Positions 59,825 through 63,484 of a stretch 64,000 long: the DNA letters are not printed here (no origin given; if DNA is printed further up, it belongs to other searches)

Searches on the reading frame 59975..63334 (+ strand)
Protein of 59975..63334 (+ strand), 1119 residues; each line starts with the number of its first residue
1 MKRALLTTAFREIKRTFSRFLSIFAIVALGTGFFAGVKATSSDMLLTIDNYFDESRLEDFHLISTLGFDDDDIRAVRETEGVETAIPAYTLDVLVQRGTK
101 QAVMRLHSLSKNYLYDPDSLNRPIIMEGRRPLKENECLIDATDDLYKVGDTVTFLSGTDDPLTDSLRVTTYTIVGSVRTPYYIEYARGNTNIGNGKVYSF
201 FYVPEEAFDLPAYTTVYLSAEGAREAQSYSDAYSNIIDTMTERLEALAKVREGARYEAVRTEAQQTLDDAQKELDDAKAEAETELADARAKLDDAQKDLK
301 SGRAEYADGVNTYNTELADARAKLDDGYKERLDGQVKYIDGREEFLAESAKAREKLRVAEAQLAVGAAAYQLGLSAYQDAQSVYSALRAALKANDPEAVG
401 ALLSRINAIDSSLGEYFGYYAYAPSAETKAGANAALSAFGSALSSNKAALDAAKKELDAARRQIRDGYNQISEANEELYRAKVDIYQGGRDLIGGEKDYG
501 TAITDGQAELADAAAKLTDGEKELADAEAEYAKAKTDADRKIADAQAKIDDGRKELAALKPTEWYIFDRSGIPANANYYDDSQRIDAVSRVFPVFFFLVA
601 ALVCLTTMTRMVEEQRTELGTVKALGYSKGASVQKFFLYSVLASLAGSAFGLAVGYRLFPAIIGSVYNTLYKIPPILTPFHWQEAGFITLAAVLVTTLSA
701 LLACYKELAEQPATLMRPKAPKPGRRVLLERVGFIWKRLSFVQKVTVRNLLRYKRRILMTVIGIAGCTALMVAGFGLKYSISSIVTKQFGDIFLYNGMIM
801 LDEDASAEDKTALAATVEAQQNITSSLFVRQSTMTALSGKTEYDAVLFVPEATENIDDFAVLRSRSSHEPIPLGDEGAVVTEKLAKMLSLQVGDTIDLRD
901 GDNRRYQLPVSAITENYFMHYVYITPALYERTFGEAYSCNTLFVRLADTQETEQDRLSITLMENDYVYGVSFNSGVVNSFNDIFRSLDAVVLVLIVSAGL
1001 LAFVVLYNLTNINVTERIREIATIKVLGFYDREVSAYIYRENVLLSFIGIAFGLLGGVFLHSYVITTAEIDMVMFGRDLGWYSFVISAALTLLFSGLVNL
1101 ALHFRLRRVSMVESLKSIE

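Call 33: search_protein_families(library=pfam, proteins=[window:59975-63334:+], max_evalue=0.00001)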
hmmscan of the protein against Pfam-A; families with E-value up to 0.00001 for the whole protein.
window:59975-63334:+ (1119 aa): 2 families
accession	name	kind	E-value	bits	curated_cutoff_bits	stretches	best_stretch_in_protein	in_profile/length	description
PF02687.27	FtsX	-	4.5e-28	98.1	25.5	2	591-706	2-114/120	FtsX-like permease C-terminal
PF12704.14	MacB_PCD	-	2.7e-18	67.4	27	2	759-954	7-199/207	MacB-like periplasmic core domain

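Call 43: find_encoding_contigs(protein=window:59975-63334:+, flank=10000, max_places=4)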
Protein window:59975-63334:+ (1119 aa): 4 contigs read that carry it; 2 places shown.
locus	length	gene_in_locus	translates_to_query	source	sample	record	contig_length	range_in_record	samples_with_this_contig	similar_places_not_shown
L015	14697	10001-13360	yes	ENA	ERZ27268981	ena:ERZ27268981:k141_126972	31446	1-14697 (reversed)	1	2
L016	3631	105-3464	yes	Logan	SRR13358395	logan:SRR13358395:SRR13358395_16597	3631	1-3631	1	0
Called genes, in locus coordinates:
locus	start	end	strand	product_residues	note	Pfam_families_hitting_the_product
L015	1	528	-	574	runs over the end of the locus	PF00920:ILVD_EDD_N, PF24877:ILV_EDD_C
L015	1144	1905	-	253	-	PF00392:GntR, PF07729:FCD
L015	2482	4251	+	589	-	PF08447:PAS_3 (weak), PF00990:GGDEF, PF00563:EAL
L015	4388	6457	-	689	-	PF12728:HTH_17 (weak), PF02384:N6_Mtase, PF01170:UPF0020 (weak), PF07669:Eco57I, PF12950:TaqI_C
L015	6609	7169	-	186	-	-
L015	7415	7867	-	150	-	PF01741:MscL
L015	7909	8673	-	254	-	-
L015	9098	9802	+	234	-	PF00005:ABC_tran, PF02463:SMC_N (faint), PF13304:AAA_21 (faint)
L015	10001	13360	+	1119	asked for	PF12704:MacB_PCD (weak), PF02687:FtsX, PF12704:MacB_PCD, PF02687:FtsX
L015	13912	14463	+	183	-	PF00583:Acetyltransf_1, PF13673:Acetyltransf_10, PF13508:Acetyltransf_7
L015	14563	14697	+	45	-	?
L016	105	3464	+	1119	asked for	PF12704:MacB_PCD (weak), PF02687:FtsX, PF12704:MacB_PCD, PF02687:FtsX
